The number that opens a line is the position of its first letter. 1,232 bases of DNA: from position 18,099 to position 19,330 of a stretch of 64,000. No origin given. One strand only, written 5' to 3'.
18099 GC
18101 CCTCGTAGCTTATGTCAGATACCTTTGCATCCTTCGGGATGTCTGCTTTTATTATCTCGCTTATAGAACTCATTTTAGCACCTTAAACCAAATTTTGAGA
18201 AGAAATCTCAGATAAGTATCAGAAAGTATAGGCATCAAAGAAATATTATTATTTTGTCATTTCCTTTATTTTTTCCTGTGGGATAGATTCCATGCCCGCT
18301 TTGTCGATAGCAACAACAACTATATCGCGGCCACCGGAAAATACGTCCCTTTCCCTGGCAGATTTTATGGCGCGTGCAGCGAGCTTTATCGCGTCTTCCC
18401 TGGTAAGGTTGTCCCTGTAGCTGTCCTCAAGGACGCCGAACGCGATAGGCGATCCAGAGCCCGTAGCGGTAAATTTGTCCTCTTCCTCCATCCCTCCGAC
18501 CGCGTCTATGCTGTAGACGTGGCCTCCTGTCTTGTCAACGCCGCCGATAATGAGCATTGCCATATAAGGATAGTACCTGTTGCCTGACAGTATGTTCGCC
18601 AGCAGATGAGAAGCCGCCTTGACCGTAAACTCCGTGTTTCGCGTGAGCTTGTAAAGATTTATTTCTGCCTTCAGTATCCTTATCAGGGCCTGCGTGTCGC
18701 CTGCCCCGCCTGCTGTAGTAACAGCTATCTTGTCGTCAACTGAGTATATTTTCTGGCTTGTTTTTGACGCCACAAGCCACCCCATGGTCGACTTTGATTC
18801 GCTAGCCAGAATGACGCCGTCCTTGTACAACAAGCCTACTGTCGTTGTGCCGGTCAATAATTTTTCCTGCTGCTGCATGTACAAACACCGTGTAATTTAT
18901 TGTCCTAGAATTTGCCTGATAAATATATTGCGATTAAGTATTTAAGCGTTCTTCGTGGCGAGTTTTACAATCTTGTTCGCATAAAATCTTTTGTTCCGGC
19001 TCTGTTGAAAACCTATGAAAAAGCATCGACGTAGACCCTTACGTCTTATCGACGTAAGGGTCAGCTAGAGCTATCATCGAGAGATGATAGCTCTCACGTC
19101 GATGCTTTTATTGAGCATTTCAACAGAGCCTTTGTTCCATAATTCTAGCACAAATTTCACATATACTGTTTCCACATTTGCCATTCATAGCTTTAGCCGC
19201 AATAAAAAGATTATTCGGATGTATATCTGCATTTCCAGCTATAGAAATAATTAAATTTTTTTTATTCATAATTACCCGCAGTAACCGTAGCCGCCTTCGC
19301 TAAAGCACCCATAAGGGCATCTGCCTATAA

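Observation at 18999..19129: Family-A MITE-like palindromic element in 5 copies, with compensatory substitutions that preserve internal hairpins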

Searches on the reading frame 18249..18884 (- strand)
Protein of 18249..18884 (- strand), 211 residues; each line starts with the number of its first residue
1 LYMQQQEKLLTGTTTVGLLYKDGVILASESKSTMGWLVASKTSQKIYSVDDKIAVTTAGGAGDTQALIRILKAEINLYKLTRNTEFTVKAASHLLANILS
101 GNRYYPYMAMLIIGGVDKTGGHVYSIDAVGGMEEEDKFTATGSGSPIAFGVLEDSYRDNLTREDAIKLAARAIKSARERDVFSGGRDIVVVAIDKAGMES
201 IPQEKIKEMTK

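Call 66: search_protein_families(library=pfam, proteins=[window:18249-18884:-], max_evalue=0.001)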
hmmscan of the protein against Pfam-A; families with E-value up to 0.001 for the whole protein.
window:18249-18884:- (211 aa): 1 family
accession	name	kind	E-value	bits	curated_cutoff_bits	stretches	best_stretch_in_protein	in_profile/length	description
PF00227.31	Proteasome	-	9.2e-55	185.7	22.4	1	11-191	3-188/189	Proteasome subunit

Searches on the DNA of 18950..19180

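Call 57: search_rna_families(source=window, start=18950, end=19180, threshold=evalue, max_evalue=10)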
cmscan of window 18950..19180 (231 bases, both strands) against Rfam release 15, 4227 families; matches with E-value up to 10: 12.
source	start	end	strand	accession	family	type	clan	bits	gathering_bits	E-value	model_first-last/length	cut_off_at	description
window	19019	19109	-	RF03088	Parabacteroides-1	Gene; sRNA;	-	17.3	93.4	0.42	1-105/105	no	Parabacteroides-1 RNA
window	19075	19104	-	RF01299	SNORD2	Gene; snRNA; snoRNA; CD-box;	CL00072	16.7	37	1.1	1-69/69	no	Small nucleolar RNA SNORD2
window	18958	19054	+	RF01507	Afu_298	Gene; snRNA; snoRNA; CD-box;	-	16.3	40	4.8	1-93/93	no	A. fimigatus snoRNA Afu_298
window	19024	19078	-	RF02893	RpsF_leader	Cis-reg; leader;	-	15.4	37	0.89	1-85/85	no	RpsF leader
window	19046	19118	+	RF00750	mir-458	Gene; miRNA;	-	14.9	59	2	1-78/78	no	mir-458 microRNA precursor family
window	19032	19064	-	RF03355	mir-2008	Gene; miRNA;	-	13.7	93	4.8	1-85/85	no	mir-2008 microRNA precursor family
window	19046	19118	-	RF00750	mir-458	Gene; miRNA;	-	13.6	59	4.6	1-78/78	no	mir-458 microRNA precursor family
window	19078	19148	+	RF02308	TtnuCD34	Gene; snRNA; snoRNA; CD-box;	-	13.2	80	4.7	1-64/64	no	Tetrahymena snoRNA TtnuCD34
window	19062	19134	+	RF00507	Corona_FSE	Cis-reg; frameshift_element;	-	12.6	46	4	1-78/78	no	Coronavirus frameshifting stimulation element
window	19030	19064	-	RF03462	mir-4677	Gene; miRNA;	-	12.6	80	9.6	1-59/59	no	mir-4677 microRNA precursor family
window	19053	19157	+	RF02461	Virus_CITE_6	Cis-reg;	-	12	41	7.9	1-115/115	no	Blackcurrant reversion virus cap-independent translation element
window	19038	19154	+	RF02665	PsiU1-6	Gene; snRNA; snoRNA; scaRNA;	-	11.6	72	4.2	1-159/159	no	Drosophila small cajal body-specific RNA PsiU1-6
